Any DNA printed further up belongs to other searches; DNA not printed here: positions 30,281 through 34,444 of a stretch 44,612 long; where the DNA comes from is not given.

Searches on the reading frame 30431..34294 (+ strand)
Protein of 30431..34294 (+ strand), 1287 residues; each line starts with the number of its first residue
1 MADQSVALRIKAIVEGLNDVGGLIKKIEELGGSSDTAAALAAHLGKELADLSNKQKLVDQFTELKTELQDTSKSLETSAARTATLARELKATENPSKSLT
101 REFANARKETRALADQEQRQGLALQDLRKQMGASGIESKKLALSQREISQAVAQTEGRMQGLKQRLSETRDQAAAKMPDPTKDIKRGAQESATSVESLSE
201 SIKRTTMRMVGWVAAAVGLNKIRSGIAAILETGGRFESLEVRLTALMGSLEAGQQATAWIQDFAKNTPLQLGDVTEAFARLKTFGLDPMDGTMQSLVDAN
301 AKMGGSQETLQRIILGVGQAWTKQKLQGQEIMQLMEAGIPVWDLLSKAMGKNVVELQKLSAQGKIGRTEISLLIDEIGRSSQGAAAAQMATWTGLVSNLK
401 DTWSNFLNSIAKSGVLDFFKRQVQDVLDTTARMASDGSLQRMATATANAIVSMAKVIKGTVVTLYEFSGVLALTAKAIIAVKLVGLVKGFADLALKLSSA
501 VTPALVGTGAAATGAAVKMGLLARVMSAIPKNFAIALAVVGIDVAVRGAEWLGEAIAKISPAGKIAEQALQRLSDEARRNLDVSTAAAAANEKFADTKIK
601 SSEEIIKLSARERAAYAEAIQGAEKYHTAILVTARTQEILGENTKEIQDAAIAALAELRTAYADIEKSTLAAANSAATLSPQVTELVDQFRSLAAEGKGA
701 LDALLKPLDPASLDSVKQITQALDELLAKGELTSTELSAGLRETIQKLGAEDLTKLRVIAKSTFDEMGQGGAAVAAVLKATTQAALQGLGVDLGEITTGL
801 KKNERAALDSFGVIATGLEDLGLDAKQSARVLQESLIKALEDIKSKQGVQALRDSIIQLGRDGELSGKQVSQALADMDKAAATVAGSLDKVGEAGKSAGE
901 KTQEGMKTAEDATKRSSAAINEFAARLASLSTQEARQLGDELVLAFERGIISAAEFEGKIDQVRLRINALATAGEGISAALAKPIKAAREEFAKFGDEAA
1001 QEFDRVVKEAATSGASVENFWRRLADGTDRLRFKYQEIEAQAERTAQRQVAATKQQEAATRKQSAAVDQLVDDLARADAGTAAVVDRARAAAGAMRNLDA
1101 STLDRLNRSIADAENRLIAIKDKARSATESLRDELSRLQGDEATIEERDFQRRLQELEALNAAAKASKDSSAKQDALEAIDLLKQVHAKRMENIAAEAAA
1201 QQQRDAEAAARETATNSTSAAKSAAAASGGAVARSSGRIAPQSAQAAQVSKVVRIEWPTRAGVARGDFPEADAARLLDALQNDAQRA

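Call 52: search_protein_families(library=phrogs, proteins=[window:30431-34294:+], max_evalue=0.00001)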
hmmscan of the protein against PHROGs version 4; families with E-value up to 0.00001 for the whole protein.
window:30431-34294:+ (1287 aa): 12 families
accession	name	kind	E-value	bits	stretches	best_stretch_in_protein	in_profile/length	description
phrog_16017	-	unknown function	7.7e-122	409.2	1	19-1224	64-1190/1234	-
phrog_26084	-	tail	1.6e-91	308.9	2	195-925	234-964/1263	tail length tape measure protein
phrog_31957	-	unknown function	3.2e-70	238.6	2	34-636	30-644/1134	-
phrog_973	-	tail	2.3e-66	225.6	1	146-564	70-445/1465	tail length tape measure protein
phrog_9959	-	tail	2.8e-20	72.6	1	173-413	22-257/1708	tail length tape measure protein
phrog_12798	-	tail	9.2e-18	64.8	1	217-835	53-574/1031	tail length tape measure protein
phrog_29251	-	tail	7.8e-14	52.3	1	267-525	89-330/560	tail length tape measure protein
phrog_2335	-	tail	5e-13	48.9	1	159-883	417-1194/1536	tail length tape measure protein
phrog_12706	-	tail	2.4e-12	46.9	1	381-911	409-957/1244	tail length tape measure protein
phrog_167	-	tail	3.6e-12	45.8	1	26-568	146-652/1555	tail length tape measure protein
phrog_1292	-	tail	1.5e-10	40.4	1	252-972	295-1023/1523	tail length tape measure protein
phrog_1686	-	tail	8e-09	34.9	1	164-412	67-319/1224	tail length tape measure protein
